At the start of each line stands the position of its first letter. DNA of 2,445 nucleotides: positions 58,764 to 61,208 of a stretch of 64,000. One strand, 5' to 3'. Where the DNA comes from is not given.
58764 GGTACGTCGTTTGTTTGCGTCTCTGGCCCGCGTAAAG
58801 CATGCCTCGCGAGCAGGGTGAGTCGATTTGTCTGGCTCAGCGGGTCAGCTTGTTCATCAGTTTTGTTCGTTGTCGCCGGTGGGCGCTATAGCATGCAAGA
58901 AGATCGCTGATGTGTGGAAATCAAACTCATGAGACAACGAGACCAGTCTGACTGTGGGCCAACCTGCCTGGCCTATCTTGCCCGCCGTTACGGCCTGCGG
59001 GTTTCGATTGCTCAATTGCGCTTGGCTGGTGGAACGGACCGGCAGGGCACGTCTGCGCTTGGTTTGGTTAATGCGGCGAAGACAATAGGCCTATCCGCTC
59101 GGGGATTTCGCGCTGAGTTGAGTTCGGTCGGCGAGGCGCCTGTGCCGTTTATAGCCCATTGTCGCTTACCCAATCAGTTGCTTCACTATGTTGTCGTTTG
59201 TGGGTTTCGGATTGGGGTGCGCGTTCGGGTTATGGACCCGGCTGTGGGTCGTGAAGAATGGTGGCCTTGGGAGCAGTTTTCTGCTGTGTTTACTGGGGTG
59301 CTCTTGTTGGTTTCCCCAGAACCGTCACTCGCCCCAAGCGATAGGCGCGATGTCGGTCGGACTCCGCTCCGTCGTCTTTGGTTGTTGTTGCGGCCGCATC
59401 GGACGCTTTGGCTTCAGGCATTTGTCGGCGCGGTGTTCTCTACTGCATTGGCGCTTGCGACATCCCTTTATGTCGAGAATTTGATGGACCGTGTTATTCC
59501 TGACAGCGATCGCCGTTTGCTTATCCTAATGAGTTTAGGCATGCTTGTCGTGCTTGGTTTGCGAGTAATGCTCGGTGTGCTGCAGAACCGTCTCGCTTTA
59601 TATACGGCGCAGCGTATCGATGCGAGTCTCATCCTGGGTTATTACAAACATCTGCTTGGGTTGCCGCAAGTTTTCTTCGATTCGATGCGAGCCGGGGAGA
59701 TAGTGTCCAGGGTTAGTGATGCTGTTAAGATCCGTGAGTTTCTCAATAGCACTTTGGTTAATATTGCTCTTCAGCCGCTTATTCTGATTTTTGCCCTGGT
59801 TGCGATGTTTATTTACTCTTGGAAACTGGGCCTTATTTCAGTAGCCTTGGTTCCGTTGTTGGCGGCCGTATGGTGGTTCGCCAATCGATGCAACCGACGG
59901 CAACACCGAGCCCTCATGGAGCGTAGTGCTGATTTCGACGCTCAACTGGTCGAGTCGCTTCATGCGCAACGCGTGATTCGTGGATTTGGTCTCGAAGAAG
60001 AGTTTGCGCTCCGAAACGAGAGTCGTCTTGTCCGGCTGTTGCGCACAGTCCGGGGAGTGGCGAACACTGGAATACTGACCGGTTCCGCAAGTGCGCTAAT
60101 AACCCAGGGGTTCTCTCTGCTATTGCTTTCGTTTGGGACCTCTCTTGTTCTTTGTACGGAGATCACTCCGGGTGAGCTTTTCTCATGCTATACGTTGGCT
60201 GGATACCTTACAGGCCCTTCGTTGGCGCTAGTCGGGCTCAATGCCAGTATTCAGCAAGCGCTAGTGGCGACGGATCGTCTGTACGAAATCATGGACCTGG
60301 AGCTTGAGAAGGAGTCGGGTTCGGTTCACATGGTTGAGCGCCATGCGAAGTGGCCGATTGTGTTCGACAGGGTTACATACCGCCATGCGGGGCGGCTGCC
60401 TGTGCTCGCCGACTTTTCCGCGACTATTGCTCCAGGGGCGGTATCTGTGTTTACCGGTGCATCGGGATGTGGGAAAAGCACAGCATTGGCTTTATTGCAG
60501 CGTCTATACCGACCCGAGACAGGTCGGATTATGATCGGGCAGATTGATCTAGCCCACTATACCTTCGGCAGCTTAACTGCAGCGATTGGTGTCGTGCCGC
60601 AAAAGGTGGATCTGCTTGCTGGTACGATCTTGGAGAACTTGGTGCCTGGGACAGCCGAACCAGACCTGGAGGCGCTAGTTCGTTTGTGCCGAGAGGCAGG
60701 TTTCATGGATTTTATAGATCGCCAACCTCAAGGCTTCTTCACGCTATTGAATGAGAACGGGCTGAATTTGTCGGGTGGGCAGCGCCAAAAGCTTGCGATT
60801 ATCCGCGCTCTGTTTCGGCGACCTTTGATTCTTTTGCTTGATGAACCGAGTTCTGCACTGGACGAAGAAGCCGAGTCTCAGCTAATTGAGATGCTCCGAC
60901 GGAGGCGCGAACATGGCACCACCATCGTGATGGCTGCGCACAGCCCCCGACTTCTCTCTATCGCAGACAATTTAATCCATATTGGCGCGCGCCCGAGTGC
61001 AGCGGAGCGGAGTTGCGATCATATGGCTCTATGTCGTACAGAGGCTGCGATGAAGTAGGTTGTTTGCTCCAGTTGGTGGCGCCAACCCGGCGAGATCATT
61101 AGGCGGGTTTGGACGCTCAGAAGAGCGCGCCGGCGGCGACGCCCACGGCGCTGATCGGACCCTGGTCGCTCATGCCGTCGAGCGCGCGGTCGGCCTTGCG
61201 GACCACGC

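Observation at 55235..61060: IS-flanked, AT-richer island encoding a complete double-glycine peptide maturation/export system in a Verrucomicrobia-like genome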

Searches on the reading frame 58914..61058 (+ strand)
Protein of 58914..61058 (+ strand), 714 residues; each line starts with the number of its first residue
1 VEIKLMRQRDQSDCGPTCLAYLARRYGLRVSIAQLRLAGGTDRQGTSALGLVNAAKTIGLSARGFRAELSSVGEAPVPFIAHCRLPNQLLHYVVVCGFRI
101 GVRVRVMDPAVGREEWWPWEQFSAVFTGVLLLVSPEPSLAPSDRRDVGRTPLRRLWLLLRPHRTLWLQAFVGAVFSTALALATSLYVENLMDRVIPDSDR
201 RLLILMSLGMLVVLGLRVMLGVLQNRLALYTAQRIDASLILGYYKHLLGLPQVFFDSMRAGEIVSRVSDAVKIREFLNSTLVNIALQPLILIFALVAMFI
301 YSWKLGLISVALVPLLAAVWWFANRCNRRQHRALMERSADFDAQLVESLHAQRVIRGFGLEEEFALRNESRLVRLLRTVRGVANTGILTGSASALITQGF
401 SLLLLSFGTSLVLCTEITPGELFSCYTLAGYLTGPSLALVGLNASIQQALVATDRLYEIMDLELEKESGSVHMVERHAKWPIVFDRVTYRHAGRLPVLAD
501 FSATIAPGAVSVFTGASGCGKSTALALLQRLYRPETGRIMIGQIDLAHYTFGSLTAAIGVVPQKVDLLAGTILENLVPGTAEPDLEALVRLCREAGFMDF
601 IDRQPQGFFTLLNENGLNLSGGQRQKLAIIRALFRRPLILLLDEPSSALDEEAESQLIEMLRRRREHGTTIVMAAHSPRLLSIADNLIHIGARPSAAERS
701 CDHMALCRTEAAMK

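Call 3: search_protein_families(library=pfam, proteins=[window:58914-61058:+], max_evalue=0.01)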
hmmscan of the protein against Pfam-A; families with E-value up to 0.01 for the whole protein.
window:58914-61058:+ (714 aa): 5 families
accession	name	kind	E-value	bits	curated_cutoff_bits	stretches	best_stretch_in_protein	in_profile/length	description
PF00664.28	ABC_membrane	-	1.1e-46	160.2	28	1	169-435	4-273/274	ABC transporter transmembrane region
PF03412.21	Peptidase_C39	-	3.2e-30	105.1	22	1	3-137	2-132/133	Peptidase C39 family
PF00005.33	ABC_tran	-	6.8e-24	85.5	25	1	499-646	2-136/137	ABC transporter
PF13304.12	AAA_21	-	7.8e-09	36.4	27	1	618-682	237-304/304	AAA domain, putative AbiEii toxin, Type IV TA system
PF02463.25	SMC_N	-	9.9e-06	25.6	40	1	363-690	135-211/220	RecF/RecN/SMC N terminal domain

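Call 5: search_protein_families(library=ncbifam, proteins=[window:58914-61058:+], max_evalue=0.1)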
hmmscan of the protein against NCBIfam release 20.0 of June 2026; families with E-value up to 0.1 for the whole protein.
window:58914-61058:+ (714 aa): 194 families (the best 25 are shown)
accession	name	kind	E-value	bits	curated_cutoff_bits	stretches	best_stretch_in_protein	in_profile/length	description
TIGR01846.1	type_I_sec_HlyB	subfamily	5.9e-106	355.4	725.55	1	17-688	3-662/694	type I secretion system permease/ATPase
TIGR03796.1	NHLM_micro_ABC1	equivalog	1.9e-104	350.3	853.3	1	8-685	7-677/710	NHLP family bacteriocin export ABC transporter peptidase/permease/ATPase subunit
TIGR01193.1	bacteriocin_ABC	subfamily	2.7e-101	340.2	523.85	1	8-688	1-679/708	peptide cleavage/export ABC transporter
TIGR03375.1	type_I_sec_LssB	subfamily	1.2e-97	327.9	693.1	1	17-688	5-672/696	type I secretion system permease/ATPase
TIGR02204.1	MsbA_rel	hypoth_equivalog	1.3e-77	261.8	780.4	1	150-677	4-534/576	ABC transporter, permease/ATP-binding protein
TIGR02203.1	MsbA_lipidA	equivalog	1.7e-77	261.3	602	1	153-686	3-537/572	lipid A export permease/ATP-binding protein MsbA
TIGR03797.1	NHLM_micro_ABC2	equivalog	3.9e-71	240.5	709.4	1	168-674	140-642/686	NHLP bacteriocin export ABC transporter permease/ATPase subunit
TIGR00958.1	3a01208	subfamily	7e-70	236.1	874.6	1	149-690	147-686/711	antigen peptide transporter 2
TIGR01842.1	type_I_sec_PrtD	subfamily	4.5e-68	230.1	510.15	1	163-688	6-524/544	type I secretion system permease/ATPase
NF008381.0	PRK11176.1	equivalog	2.5e-66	224.3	867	1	152-690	13-551/582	lipid A ABC transporter ATP-binding protein/permease MsbA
TIGR02857.1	CydD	equivalog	1.5e-58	199.1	435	2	447-689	288-528/529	thiol reductant ABC exporter subunit CydD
NF045513.1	HepA_fam_ABC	equivalog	4.2e-56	190.6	725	1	202-686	93-577/610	heterocyst formation ABC transporter subunit HepA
TIGR02868.1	CydC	equivalog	2.1e-55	188.4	329.05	1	243-677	92-529/530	thiol reductant ABC exporter subunit CydC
NF052233.1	CphA_assoc_ABC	equivalog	1.2e-54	186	880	1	150-690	170-715/766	cyanophycin metabolism-associated ABC transporter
NF010178.0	PRK13657.1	equivalog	3.6e-52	177.6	733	1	174-676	24-528/588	glucan ABC transporter ATP-binding protein/ permease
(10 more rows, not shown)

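Call 6: search_solved_structures(query=window:58914-61058:+, show_alignments=3, max_evalue=1e-20)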
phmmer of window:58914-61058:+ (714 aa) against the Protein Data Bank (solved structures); distinct sequences matched with E-value up to 1e-20: 262 (the best 60 are shown).
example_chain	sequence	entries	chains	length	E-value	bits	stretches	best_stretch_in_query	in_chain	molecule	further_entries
4ry2_A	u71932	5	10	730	1.1e-102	348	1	6-679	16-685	ABC-type bacteriocin transporter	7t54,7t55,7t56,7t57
8vp3_A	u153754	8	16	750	1.2e-102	347.8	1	6-679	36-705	ABC-type bacteriocin transporter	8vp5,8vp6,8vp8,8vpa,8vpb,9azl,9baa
4s0f_A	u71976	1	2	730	2.9e-102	346.6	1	6-679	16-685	ABC-type bacteriocin transporter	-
6v9z_A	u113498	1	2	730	2e-101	343.8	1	6-679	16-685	ABC-type bacteriocin transporter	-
8vp9_A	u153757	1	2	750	2.4e-100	340.3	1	6-686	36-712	ABC-type bacteriocin transporter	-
7dv5_U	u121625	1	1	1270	1e-91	311.8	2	231-701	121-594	Bile salt export pump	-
36cg_U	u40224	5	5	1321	1.2e-91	311.5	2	231-701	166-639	Bile salt export pump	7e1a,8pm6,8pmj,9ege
8pmd_A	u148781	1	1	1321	3.1e-91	310.1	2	231-701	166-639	Bile salt export pump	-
9n1y_A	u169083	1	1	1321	1e-90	308.4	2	231-701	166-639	Bile salt export pump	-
6ujt_A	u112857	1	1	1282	8.1e-86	292.2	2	252-677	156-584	ATP-dependent translocase ABCB1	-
6ujr_A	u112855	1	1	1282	8.9e-86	292.1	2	252-677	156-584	ATP-dependent translocase ABCB1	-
6ujp_A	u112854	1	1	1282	9e-86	292.1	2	252-677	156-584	ATP-dependent translocase ABCB1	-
6ujs_A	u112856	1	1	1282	1e-85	291.9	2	252-677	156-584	ATP-dependent translocase ABCB1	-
6q81_A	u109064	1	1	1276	1e-85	291.9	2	252-677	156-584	P-glycoprotein (ABCB1)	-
4m2s_A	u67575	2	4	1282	1e-85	291.9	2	252-677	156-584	Multidrug resistance protein 1A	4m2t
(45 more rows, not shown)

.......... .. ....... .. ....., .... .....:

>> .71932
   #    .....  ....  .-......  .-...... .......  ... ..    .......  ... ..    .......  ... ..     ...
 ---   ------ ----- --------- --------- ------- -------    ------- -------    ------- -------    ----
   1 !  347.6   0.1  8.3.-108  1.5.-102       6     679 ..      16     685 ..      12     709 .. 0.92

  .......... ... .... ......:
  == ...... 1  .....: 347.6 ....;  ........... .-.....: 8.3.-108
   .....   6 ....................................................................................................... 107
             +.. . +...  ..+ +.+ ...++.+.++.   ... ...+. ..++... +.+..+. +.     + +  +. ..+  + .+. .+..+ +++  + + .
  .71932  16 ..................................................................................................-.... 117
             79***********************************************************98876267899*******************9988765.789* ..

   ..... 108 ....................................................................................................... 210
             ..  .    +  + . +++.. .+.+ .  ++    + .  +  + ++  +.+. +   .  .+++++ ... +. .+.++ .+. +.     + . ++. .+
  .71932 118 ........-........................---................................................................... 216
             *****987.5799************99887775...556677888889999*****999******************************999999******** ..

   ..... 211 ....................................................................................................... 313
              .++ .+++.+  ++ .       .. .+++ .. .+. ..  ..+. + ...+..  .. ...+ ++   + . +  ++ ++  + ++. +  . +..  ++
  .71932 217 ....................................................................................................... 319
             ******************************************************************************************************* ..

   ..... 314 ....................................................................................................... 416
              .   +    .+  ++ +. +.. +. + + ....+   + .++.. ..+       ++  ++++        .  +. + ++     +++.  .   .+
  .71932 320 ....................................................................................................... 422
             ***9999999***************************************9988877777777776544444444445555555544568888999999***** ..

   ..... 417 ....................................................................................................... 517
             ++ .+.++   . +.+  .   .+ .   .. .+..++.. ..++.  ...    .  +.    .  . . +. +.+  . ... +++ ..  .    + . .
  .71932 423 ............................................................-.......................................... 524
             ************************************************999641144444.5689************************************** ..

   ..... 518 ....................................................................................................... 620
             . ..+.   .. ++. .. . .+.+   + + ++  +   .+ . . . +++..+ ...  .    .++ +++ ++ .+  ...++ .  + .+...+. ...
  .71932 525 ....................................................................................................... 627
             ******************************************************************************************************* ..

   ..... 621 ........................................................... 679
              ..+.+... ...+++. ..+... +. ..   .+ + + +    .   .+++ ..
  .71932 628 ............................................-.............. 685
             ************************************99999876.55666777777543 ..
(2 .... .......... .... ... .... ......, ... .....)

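Call 7: list_cluster_members(proteins=[window:58914-61058:+, window:58929-61058:+, window:56523-57713:+, window:57836-58024:+, window:58079-58279:+, window:58282-58461:+, window:58516-58644:+, window:61117-62109:-, window:52584-54341:-, window:55438-56319:+])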
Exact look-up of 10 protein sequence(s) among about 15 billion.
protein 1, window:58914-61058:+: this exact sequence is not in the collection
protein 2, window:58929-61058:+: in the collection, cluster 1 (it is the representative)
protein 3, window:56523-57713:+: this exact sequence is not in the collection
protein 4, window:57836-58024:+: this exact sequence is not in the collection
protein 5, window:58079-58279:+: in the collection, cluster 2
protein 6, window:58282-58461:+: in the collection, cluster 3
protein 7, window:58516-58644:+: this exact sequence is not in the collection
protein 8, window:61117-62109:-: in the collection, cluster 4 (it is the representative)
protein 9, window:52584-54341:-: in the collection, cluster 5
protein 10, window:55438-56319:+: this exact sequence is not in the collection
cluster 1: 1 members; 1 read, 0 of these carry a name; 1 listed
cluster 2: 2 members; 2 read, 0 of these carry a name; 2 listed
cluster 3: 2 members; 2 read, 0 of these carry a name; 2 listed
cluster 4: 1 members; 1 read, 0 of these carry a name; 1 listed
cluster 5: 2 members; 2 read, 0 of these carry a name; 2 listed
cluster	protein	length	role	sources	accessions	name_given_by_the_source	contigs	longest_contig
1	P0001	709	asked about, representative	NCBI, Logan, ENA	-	-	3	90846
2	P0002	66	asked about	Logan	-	-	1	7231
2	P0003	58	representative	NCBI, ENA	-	-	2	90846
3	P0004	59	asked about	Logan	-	-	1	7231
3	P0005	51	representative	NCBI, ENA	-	-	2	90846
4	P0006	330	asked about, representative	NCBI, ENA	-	-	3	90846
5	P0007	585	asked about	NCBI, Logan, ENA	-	-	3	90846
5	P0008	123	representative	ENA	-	-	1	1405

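Call 9: find_encoding_contigs(protein=P0001, flank=10000, max_places=6)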
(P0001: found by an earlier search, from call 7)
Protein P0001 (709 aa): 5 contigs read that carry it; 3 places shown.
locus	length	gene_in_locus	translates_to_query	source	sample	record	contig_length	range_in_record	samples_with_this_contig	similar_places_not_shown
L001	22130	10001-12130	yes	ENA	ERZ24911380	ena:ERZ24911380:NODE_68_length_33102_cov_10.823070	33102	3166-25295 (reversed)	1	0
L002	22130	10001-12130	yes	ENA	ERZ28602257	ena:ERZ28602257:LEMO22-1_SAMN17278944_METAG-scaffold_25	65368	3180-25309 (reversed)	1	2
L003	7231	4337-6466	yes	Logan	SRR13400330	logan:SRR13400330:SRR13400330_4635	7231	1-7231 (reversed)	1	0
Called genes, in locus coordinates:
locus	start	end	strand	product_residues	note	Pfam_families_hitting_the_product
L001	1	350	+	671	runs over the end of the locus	PF05448:AXE1 (faint), PF02129:Peptidase_S15, PF20434:BD-FAE (weak), PF00326:Peptidase_S9, PF01738:DLH, PF12146:Hydrolase_4 (faint), PF12697:Abhydrolase_6 (weak)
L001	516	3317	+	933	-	PF07715:Plug, PF00593:TonB_dep_Rec_b-barrel, PF14905:OMP_b-brl_3 (weak)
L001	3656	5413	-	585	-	PF01609:DDE_Tnp_1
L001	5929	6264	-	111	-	PF05598:DUF772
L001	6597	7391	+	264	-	PF00196:GerE (weak)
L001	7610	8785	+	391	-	-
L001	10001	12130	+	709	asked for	PF03412:Peptidase_C39, PF00664:ABC_membrane, PF02463:SMC_N (weak), PF00005:ABC_tran, PF13304:AAA_21 (weak)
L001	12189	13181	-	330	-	PF02470:MlaD, PF28544:Helical_needle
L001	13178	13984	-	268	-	PF00005:ABC_tran, PF02463:SMC_N (faint), PF13304:AAA_21 (faint)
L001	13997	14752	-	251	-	PF02405:MlaE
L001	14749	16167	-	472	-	-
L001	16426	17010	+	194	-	PF03602:Cons_hypoth95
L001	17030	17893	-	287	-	PF05368:NmrA, PF13460:NAD_binding_10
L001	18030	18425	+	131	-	PF01638:HxlR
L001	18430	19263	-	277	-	PF00149:Metallophos (weak), PF12850:Metallophos_2 (faint)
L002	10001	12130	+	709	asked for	PF03412:Peptidase_C39, PF00664:ABC_membrane, PF02463:SMC_N (weak), PF00005:ABC_tran, PF13304:AAA_21 (weak)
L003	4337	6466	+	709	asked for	PF03412:Peptidase_C39, PF00664:ABC_membrane, PF02463:SMC_N (weak), PF00005:ABC_tran, PF13304:AAA_21 (weak)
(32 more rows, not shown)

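Call 10: find_related_loci(query=P0001, collection=genome_contigs, flank=8000)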
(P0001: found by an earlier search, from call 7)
Query P0001 (709 aa) in genome_contigs; peptide patterns used: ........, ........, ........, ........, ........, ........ (x = any residue, [..] = any of these).
49 stretches matched a pattern; 6 encode a relative of the query (tblastn E <= 1e-3); 6 distinct loci.
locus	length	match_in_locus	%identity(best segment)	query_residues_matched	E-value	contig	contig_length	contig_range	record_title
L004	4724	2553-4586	41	1-683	0e+0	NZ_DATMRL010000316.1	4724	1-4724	MAG: Pedobacter sp. isolate SMAG_U12954 k141_3219350, whole genome shotgun sequence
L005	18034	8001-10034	41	1-683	3e-177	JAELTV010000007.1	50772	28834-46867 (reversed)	Pedobacter sp. ASV19 NODE_7_length_50821_cov_15.354993, whole genome shotgun sequence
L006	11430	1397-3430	41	1-683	1e-176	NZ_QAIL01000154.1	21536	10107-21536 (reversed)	Pedobacter sp. HMWF019 NODE_162_length_21448_cov_11.734008, whole genome shotgun sequence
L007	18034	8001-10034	41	1-683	1e-177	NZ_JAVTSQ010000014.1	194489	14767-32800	Pedobacter nutrimenti strain DE_0410 contig_0014, whole genome shotgun sequence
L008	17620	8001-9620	23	145-683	8e-24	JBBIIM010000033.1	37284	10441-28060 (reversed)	MAG: Crocinitomicaceae bacterium isolate ETS170220_bin_139 NODE_134_length_37284_cov_4.960595, whole genome shotgun sequ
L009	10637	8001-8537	34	492-671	2e-20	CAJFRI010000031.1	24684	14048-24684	Candidatus Heteroscilispira lomanii isolate Chicken_16_mag_111 genome assembly, contig: MAGpy_11413_16_idba_bin_111_fasc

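Call 11: find_homologous_proteins(query=P0001, max_evalue=1e-50)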
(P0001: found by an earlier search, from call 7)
Query P0001 (709 aa): 793 proteins with E <= 1e-50 among 8000 candidates; the best 120 are listed.
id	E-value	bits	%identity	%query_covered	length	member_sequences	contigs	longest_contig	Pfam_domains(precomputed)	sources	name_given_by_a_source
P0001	0.0e+0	1563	100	100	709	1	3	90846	PF00005.34,PF03412.22,PF02463.26,PF13304.13,PF00664.29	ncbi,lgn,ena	-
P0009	0.0e+0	1173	76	97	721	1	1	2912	PF00005.34,PF03412.22,PF02463.26,PF13304.13,PF00664.29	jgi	jgi:ATP-binding cassette, subfamily C, bacteriocin exporter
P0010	0.0e+0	1158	75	97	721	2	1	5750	PF00005.34,PF03412.22,PF02463.26,PF13304.13,PF00664.29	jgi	-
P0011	0.0e+0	1109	75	94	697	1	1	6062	PF00005.34,PF03412.22,PF02463.26,PF13304.13,PF00664.29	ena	-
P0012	2.5e-245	834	57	96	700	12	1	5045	PF00005.34,PF03412.22,PF02463.26,PF13304.13,PF00664.29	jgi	-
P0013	1.8e-236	805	55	97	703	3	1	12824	PF00005.34,PF03412.22,PF02463.26,PF13304.13,PF00664.29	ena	-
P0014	8.7e-235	799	55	97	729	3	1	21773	PF00005.34,PF03412.22,PF02463.26,PF13304.13,PF00664.29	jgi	jgi:ATP-binding cassette subfamily B protein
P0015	1.5e-234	799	55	98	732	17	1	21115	PF00005.34,PF03412.22,PF02463.26,PF13304.13,PF00664.29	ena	-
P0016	1.1e-233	796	55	97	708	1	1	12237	PF09818.16,PF00005.34,PF03412.22,PF02463.26,PF13304.13,PF00664.29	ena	-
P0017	1.4e-233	796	55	96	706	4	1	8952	PF00005.34,PF03412.22,PF02463.26,PF13304.13,PF00664.29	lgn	-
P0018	2.7e-232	791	55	97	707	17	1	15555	PF00005.34,PF03412.22,PF02463.26,PF13304.13,PF00664.29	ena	-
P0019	3.8e-232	791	55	97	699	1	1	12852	PF09818.16,PF00005.34,PF03412.22,PF02463.26,PF13304.13,PF00664.29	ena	-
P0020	8.2e-232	790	54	97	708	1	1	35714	PF09818.16,PF00005.34,PF03412.22,PF02463.26,PF13304.13,PF00664.29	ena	-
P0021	9.8e-232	789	53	98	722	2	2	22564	PF00005.34,PF03412.22,PF02463.26,PF13304.13,PF00664.29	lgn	-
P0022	1.4e-231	789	54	97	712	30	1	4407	PF09818.16,PF00005.34,PF03412.22,PF02463.26,PF13304.13,PF00664.29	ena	-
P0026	4.7e-229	781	53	98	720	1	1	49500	PF09818.16,PF00005.34,PF03412.22,PF02463.26,PF13304.13,PF00664.29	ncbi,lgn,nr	ncbi:MAG: peptidase domain-containing ABC transporter [Lacunisphaera sp.]|nr:peptidase domain-contai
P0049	1.7e-225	769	53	97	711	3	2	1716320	PF09818.16,PF00005.34,PF03412.22,PF13304.13,PF00664.29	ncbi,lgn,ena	-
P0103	1.3e-219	749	52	96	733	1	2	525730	PF09818.16,PF00005.34,PF03412.22,PF02463.26,PF13481.13,PF13304.13,PF00664.29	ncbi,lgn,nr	ncbi:MAG TPA: peptidase domain-containing ABC transporter [Lacunisphaera sp.]|nr:peptidase domain-co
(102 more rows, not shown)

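Call 13: find_encoding_contigs(protein=P0011, flank=6000, max_places=3)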
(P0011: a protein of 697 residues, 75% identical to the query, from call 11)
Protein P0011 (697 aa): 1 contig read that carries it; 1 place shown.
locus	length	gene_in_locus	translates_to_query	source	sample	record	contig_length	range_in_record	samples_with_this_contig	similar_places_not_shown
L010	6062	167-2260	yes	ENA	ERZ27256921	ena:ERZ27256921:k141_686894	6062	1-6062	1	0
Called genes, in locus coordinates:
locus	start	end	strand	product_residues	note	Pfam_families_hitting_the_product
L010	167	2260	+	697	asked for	PF03412:Peptidase_C39, PF00664:ABC_membrane, PF00005:ABC_tran, PF02463:SMC_N (faint), PF13304:AAA_21 (weak)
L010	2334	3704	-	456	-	PF00359:PTS_EIIA_2, PF21755:DacZ_P, PF02457:DAC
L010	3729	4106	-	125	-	PF00507:Oxidored_q4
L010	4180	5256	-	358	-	-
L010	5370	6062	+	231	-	?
